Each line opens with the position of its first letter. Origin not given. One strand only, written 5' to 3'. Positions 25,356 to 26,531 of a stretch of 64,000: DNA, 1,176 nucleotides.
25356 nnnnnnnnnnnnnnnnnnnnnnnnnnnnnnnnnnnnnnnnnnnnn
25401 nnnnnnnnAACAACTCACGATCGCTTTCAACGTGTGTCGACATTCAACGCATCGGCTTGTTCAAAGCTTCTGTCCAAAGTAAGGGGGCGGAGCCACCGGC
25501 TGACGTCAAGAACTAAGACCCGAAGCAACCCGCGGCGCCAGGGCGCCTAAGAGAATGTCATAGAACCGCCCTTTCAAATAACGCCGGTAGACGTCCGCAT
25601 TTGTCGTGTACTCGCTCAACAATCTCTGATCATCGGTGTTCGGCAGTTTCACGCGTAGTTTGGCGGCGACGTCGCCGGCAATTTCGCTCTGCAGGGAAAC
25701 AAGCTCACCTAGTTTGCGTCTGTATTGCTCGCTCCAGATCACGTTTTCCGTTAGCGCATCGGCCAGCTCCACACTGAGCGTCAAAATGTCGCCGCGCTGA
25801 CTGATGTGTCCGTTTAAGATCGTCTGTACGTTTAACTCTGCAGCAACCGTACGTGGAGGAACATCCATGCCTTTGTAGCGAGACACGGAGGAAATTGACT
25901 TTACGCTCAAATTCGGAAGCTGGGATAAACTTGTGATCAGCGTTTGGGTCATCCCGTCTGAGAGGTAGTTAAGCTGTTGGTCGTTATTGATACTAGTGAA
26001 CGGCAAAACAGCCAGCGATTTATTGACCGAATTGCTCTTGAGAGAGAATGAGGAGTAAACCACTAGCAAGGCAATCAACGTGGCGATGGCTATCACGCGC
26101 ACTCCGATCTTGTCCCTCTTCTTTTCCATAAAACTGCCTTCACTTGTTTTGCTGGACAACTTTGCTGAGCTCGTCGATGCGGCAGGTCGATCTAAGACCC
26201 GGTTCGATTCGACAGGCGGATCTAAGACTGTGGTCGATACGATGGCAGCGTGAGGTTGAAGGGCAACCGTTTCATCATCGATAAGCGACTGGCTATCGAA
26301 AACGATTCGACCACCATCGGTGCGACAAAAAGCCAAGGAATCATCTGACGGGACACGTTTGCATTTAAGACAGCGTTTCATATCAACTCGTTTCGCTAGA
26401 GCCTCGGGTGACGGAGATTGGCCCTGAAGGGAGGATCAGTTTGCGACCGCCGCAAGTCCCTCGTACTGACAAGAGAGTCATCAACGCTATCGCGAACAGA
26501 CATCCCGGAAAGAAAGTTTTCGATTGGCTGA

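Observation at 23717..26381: Tandem duplication of a zinc-ribbon-TM-periplasmic-domain-TPR gene, with the upstream copy truncated after the periplasmic domain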

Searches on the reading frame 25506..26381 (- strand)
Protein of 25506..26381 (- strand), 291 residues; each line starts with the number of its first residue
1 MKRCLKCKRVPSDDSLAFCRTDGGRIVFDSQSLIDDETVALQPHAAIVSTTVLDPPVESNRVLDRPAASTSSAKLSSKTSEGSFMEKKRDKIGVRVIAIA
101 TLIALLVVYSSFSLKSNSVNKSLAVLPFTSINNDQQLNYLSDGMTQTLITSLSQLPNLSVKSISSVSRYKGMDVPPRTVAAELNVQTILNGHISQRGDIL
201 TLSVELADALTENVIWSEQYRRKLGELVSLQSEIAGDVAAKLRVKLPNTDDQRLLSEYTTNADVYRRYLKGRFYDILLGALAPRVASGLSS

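Call 5: search_protein_families(library=pfam, proteins=[window:25506-26381:-], max_evalue=0.01)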
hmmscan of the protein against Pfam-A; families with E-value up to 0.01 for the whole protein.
window:25506-26381:- (291 aa): 0 families

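Call 8: find_homologous_proteins(query=window:25506-26381:-, max_evalue=0.00001)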
Query window:25506-26381:- (291 aa): 519 proteins with E <= 0.00001 among 4918 candidates; the best 120 are listed.
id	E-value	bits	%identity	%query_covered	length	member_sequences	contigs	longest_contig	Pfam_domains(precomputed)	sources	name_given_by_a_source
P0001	4.4e-170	582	96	100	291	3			-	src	-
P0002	2.3e-76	275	55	94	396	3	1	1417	PF14559.13,PF13431.13,PF13414.13,PF00515.35,PF13428.13,PF07719.24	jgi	-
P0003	1.1e-75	272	52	94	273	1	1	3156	-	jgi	jgi:TolB-like protein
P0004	1.0e-73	266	54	94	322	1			-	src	-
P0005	3.1e-73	264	52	94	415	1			PF14559.13,PF13431.13,PF13414.13,PF00515.35,PF13432.13,PF13428.13,PF13181.13,PF07719.24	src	-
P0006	1.4e-72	262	50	93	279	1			-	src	-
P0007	1.4e-72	262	53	94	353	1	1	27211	-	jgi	jgi:TolB-like protein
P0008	1.5e-72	262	52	94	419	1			PF14559.13,PF13431.13,PF13414.13,PF00515.35,PF13428.13,PF13181.13,PF07719.24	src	-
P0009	5.6e-70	254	47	94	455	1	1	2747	PF14559.13,PF13431.13,PF13414.13,PF00515.35,PF13432.13,PF13428.13,PF13181.13,PF07719.24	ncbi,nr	ncbi:MAG TPA: tetratricopeptide repeat protein [Pyrinomonadaceae bacterium]|nr:tetratricopeptide rep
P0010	1.3e-69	253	51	94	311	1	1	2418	-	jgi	jgi:TolB-like protein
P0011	6.3e-67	244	47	94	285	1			-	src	-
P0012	4.5e-66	241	48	94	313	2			-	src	-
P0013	1.6e-65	239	47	94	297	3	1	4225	-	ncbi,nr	ncbi:MAG: hypothetical protein H0V18_12520, partial [Pyrinomonadaceae bacterium]|nr:hypothetical pro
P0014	3.5e-65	238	48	94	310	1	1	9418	-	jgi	jgi:TolB-like protein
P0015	4.7e-65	238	48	94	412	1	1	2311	PF13431.13,PF13414.13,PF00515.35,PF07719.24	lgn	-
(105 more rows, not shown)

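Call 10: find_encoding_contigs(protein=P0001, flank=10000, max_places=6)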
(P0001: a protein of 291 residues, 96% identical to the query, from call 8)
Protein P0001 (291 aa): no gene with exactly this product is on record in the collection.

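Call 11: find_encoding_contigs(protein=window:25506-26381:-, flank=3000, max_places=4)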
Protein window:25506-26381:- (291 aa): 2 contigs read that carry it; 2 places shown.
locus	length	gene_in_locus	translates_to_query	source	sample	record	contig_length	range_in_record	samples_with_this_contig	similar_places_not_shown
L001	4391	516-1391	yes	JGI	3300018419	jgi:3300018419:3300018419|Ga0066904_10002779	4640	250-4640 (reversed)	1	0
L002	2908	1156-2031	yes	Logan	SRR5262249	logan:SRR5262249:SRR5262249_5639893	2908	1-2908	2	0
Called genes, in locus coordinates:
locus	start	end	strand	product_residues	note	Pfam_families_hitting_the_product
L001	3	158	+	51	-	?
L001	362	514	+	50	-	-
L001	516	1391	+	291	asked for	-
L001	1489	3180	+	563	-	PF13431:TPR_17 (faint), PF13181:TPR_8 (faint), PF13428:TPR_14 (faint), PF00515:TPR_1 (weak), PF13414:TPR_11 (weak), PF00515:TPR_1 (weak), PF07719:TPR_2 (weak), PF13432:TPR_16 (weak), +3 more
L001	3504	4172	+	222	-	-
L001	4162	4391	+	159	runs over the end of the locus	?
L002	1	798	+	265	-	?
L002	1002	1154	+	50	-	-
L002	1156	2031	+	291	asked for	-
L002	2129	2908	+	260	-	?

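Call 12: find_related_loci(query=window:25506-26381:-, collection=genome_contigs, flank=8000)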
Query window:25506-26381:- (291 aa) in genome_contigs; peptide patterns used: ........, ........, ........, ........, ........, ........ (x = any residue, [..] = any of these).
94 stretches matched a pattern; 58 encode a relative of the query (tblastn E <= 1e-3); 56 distinct loci.
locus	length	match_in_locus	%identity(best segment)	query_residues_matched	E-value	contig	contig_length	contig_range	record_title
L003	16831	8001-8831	50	1-274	4e-75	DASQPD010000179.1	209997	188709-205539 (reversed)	MAG TPA_asm: Pyrinomonadaceae bacterium isolate SMAG_U10820 k141_2603736, whole genome shotgun sequence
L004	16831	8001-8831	48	1-274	7e-75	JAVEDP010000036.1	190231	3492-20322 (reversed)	MAG: Pyrinomonadaceae bacterium isolate BP_18 scaffold_4213303, whole genome shotgun sequence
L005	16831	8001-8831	49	1-274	6e-75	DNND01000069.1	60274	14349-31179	MAG TPA_asm: Blastocatellia bacterium isolate UBA11741 contig_476, whole genome shotgun sequence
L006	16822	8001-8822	49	1-274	5e-75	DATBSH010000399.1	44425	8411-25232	MAG TPA_asm: Pyrinomonadaceae bacterium isolate SMAG_U4152 k141_265992, whole genome shotgun sequence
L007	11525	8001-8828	48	1-274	1e-73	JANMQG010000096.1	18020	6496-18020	MAG: Chloracidobacterium sp. isolate OTE_51_metabat_289 OTE_51_k141_2924527, whole genome shotgun sequence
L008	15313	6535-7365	45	1-274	1e-70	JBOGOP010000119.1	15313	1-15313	MAG: Pyrinomonadaceae bacterium isolate SE1493_metabat2.bin.15 NODE_518_length_15313_cov_1.442315, whole genome shotgun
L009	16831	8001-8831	45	1-274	1e-69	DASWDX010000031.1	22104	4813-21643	MAG TPA_asm: Pyrinomonadaceae bacterium isolate SMAG_U2747 k141_318051, whole genome shotgun sequence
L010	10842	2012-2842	45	1-274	1e-67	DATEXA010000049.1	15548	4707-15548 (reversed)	MAG TPA_asm: Pyrinomonadaceae bacterium isolate SMAG_U8407 k141_28395, whole genome shotgun sequence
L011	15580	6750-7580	45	1-273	3e-67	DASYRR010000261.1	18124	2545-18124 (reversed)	MAG TPA_asm: Pyrinomonadaceae bacterium isolate SMAG_U4516 k141_2276211, whole genome shotgun sequence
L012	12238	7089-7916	47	1-274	8e-67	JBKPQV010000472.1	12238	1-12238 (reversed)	MAG: Acidobacteriota bacterium isolate GS_EKS_MAG_00066 GS_EKS_000001001999, whole genome shotgun sequence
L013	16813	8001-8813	46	1-274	5e-66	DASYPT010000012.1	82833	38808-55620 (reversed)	MAG TPA_asm: Pyrinomonadaceae bacterium isolate SMAG_U4465 k141_2004203, whole genome shotgun sequence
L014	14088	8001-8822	44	1-274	1e-65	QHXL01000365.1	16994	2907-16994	MAG: Acidobacteria bacterium isolate gp4 AA21 14_0903_02_30cm_scaffold_38885_curated, whole genome shotgun sequence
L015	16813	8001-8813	44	1-274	4e-63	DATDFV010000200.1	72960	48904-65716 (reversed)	MAG TPA_asm: Pyrinomonadaceae bacterium isolate SMAG_U235 k141_392403, whole genome shotgun sequence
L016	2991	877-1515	54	66-274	6e-63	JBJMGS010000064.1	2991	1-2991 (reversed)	MAG: Pyrinomonadaceae bacterium isolate H2_16_all_fractions_metab_121_65_12 k255_1430319, whole genome shotgun sequence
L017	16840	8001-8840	44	1-274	1e-61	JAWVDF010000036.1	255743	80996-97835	MAG: Blastocatellia bacterium isolate BP_40 scaffold_457367, whole genome shotgun sequence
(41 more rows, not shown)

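Call 14: find_related_loci(query=window:25506-26381:-, collection=metagenome_contigs, flank=6000)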
Query window:25506-26381:- (291 aa) in metagenome_contigs; peptide patterns used: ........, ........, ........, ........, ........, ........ (x = any residue, [..] = any of these).
326 stretches matched a pattern; 240 encode a relative of the query (tblastn E <= 1e-3); the best 80 are kept; 80 distinct loci.
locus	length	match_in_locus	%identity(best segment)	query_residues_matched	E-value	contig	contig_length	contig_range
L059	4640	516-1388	100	1-291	0e+0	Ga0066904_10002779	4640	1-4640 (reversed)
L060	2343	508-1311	56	1-274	6e-86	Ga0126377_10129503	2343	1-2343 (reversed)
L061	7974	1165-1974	52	1-274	8e-80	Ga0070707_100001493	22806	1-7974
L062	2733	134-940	50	1-274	2e-80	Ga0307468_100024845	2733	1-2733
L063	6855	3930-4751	50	1-274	2e-75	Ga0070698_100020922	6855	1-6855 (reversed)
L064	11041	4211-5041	50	1-274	3e-75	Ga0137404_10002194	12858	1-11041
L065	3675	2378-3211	48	1-274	1e-73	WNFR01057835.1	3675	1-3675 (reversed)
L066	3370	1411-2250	47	1-274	8e-74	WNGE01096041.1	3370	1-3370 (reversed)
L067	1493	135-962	48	1-274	2e-76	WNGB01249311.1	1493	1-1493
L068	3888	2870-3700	48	1-274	2e-72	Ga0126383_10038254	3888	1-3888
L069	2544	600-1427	46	1-274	4e-73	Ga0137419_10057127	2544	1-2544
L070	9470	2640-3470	46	1-274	4e-72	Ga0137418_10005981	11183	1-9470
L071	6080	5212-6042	46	1-274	6e-72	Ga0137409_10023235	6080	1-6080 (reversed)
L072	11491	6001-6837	48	1-274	2e-70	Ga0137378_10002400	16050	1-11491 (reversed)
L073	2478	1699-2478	50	1-260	1e-71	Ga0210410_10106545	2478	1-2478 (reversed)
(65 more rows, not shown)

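Call 38: list_cluster_members(proteins=[P0001])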
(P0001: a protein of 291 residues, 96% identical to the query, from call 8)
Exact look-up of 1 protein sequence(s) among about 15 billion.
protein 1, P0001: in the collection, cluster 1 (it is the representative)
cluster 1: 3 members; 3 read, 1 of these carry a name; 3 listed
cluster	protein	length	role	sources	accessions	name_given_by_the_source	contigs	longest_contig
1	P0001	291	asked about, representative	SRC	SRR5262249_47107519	-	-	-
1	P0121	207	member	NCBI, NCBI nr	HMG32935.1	MAG TPA: hypothetical protein VKM94_03275 [Blastocatellia bacterium] | hypothetical protein [Blastocatellia bacterium]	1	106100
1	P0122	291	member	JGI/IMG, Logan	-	-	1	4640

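Call 40: find_encoding_contigs(protein=P0121, flank=10000, max_places=4)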
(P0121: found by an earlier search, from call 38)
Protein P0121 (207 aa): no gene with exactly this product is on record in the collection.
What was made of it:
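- Tried and rejected: Variant P0001 and NCBI protein P0121 have no contig on record (calls 10, 40).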

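Call 43: search_protein_families(library=ncbifam, proteins=[window:25506-26381:-], max_evalue=0.01)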
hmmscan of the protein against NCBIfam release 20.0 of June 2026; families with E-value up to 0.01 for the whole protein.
window:25506-26381:- (291 aa): 1 family
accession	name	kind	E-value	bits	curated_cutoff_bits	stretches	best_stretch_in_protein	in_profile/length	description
NF007540.1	PRK10153.1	equivalog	9e-08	31.4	400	1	68-274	141-351/516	lysine decarboxylation/transport transcriptional activator CadC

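Call 44: predict_structure(alignment_id=A4)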
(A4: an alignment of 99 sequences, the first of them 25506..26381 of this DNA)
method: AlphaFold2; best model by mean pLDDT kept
length: 291 residues; sequences in the alignment: 99
mean_pLDDT: 74.3   pTM: 0.51
mean pLDDT of the five models: 74.3, 74.0, 73.5, 71.3, 70.5
residues with pLDDT >= 90: 105; 70-90: 78; 50-70: 45; < 50: 63
segments of 3 or more residues with pLDDT < 50: 32-65, 67-90, 114-117
pLDDT, mean of each block of 10 residues (from residue 1): 78 79 78 46 44 43 44 44 44 73 84 55 93 92 93 92 84 91 94 96 95 95 93 93 77 60 75 65 56 47
secondary structure, 60 per line:
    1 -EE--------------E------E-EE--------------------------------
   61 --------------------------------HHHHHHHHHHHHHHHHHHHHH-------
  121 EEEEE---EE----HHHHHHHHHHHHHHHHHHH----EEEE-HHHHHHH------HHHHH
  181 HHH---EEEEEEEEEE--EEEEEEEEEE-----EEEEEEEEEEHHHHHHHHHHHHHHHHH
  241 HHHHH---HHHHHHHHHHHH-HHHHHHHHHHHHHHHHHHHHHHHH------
elements in order: H93-113 E121-125 H135-153 E158-161 H163-169 H176-183 E187-196 E199-208 E214-223 H224-245 H249-260 H262-285
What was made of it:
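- On Cys-motif/TM/TolB-N-like/TPR family (Pyrinomonadaceae-expanded): Helix 93-113 and domain 121-245 have pLDDT >90 (call 44).
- The domain fold is predicted with high confidence (call 44).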

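Call 46: fold_search(model_id=the predicted structure, library=pdb)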
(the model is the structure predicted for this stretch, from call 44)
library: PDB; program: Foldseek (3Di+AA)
matches with E <= 10: 1472; with E <= 0.001: 54
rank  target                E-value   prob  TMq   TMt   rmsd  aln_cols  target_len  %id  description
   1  3w1e                  1.1e-07  1.00  0.33  0.27   6.2       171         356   14  Structure of FlgT, a flagellar basal body component protein (released 2013-04-03)
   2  4r40_C                1.4e-07  1.00  0.34  0.25   3.5       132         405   13  Crystal Structure of TolB/Pal complex from Yersinia pestis. (released 2014-09-03)
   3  4pwz_A                2.4e-07  1.00  0.34  0.25   3.6       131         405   14  Crystal structure of TolB protein from Yersinia pestis CO92 (released 2014-04-02)
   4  2ivz_A                3.3e-07  1.00  0.33  0.25   3.7       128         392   14  Structure of TolB in complex with a peptide of the colicin E9 T- domain (released 2006-08-16)
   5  4hrv_A                4.6e-07  1.00  0.32  0.62   4.5       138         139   18  Crystal Structure of Lipoprotein GNA1162 from Neisseria meningitidis (released 2013-04-24)
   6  4pwz_B                5.2e-07  1.00  0.33  0.25   3.7       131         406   14  Crystal structure of TolB protein from Yersinia pestis CO92 (released 2014-04-02)
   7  8z5n_0                5.2e-07  1.00  0.30  0.25   7.5       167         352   15  Cryo-EM structure of the LPHT ring (released 2025-10-22)
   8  9a2l_MODEL_1_A        5.9e-07  1.00  0.35  0.25   3.1       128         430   14  Model of E. coli TolB by in-cell photo-crosslinking MS and deep learning (released 2023-02-24)
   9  2ivz_C                7.6e-07  1.00  0.33  0.25   3.7       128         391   14  Structure of TolB in complex with a peptide of the colicin E9 T- domain (released 2006-08-16)
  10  4r40_A                7.6e-07  1.00  0.34  0.25   3.4       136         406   13  Crystal Structure of TolB/Pal complex from Yersinia pestis. (released 2014-09-03)
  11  5t11_G                7.6e-07  1.00  0.29  0.56   4.4       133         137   15  PelC L103M dodecamer from Paraburkholderia phytofirmans, space group C2 (released 2017-03-15)
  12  2w8b_A                9.7e-07  1.00  0.35  0.26   3.1       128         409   14  Crystal structure of processed TolB in complex with Pal (released 2009-02-17)
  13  4q6l                  9.7e-07  1.00  0.30  0.60   3.5       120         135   16  LpoB C-terminal domain from Salmonella enterica (Native) (released 2014-05-14)
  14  5t11_L                1.1e-06  1.00  0.28  0.56   4.3       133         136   15  PelC L103M dodecamer from Paraburkholderia phytofirmans, space group C2 (released 2017-03-15)
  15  4hrv_B                1.3e-06  1.00  0.32  0.59   4.6       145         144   18  Crystal Structure of Lipoprotein GNA1162 from Neisseria meningitidis (released 2013-04-24)
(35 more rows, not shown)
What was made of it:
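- On CadC/ToxR-like membrane one-component regulators: Foldseek to 3LY7 gives E 3.6e-4, TM 0.30 (call 46).
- On TolB_N / LpoB / PelC / FlgT fold: Foldseek probability 1.00, E 1e-7 to 1e-6, 115-171 aligned columns (call 46).
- Closest known: TolB N-terminal domain / LpoB / PelC / FlgT / GNA1162 fold. Same: Residues 121-245 of the short copy match these structures at Foldseek E 1e-7 to 1e-6, probability 1.00 (call 46).
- Checked: That domain matches FlgT, the TolB N-domain, PelC and LpoB at Foldseek E about 1e-7 (call 46).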

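Call 47: search_solved_structures(query=A4, max_evalue=0.01)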
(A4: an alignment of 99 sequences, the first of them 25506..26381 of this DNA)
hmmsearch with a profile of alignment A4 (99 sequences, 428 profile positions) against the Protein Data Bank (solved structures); distinct sequences matched with E-value up to 0.01: 104 (the best 60 are shown).
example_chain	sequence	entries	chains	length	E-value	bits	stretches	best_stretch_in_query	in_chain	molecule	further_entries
9qhb_A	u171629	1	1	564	8.2e-64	219.7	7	282-426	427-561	Engineered tetratricopeptide repeat protein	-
9qhc_A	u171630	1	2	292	1.1e-31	113.9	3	281-420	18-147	Engineered tetratricopeptide repeat protein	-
8bu0_A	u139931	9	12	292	2.6e-26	96.2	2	281-425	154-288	Consensus tetratricopeptide repeat protein | Crystal structure of an 8-repeat consensus TPR superhelix with Zinc. | Monomer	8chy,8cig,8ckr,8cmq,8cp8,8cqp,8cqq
7yea_A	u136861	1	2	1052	2.1e-21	80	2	279-414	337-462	UDP-N-acetylglucosamine--peptide N-acetylglucosaminyltransferase 110 kDa subunit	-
7yeh_B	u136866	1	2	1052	2.3e-21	79.9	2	279-414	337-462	UDP-N-acetylglucosamine--peptide N-acetylglucosaminyltransferase 110 kDa subunit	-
7ntf_A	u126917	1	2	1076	2.4e-21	79.8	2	279-414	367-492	Isoform 1 of UDP-N-acetylglucosamine--peptide N-acetylglucosaminyltransferase 110 kDa subu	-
1w3b_A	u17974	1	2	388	7.9e-18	68.2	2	286-421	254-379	UDP-N-ACETYLGLUCOSAMINE--PEPTIDE N-ACETYLGLUCOSAMINYLTRANSFERASE 110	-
6eou_A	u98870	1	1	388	2e-17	66.9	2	286-421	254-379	UDP-N-acetylglucosamine--peptide N-acetylglucosaminyltransferase 110 kDa subunit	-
7obi_A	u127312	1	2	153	1.7e-14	57.2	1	280-426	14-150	CTPR-rv4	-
9gzg_A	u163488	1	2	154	4.3e-14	55.9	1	282-426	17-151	Engineered CTPR protein with glutamic acids for conductivity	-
2fo7_A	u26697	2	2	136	9.4e-13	51.5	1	281-413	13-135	SYNTHETIC CONSENSUS TPR PROTEIN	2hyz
8ch0_A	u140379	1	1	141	1.5e-12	50.8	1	281-413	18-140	Consensus tetratricopeptide repeat protein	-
6b85_J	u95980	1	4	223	4.5e-12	49.2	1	285-417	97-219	TMHC4_R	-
5a01_A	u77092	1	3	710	2.6e-11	46.7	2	279-414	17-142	O-GLYCOSYLTRANSFERASE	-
4rg6_A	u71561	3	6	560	5.4e-11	45.7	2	284-420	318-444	Cell division cycle protein 27 homolog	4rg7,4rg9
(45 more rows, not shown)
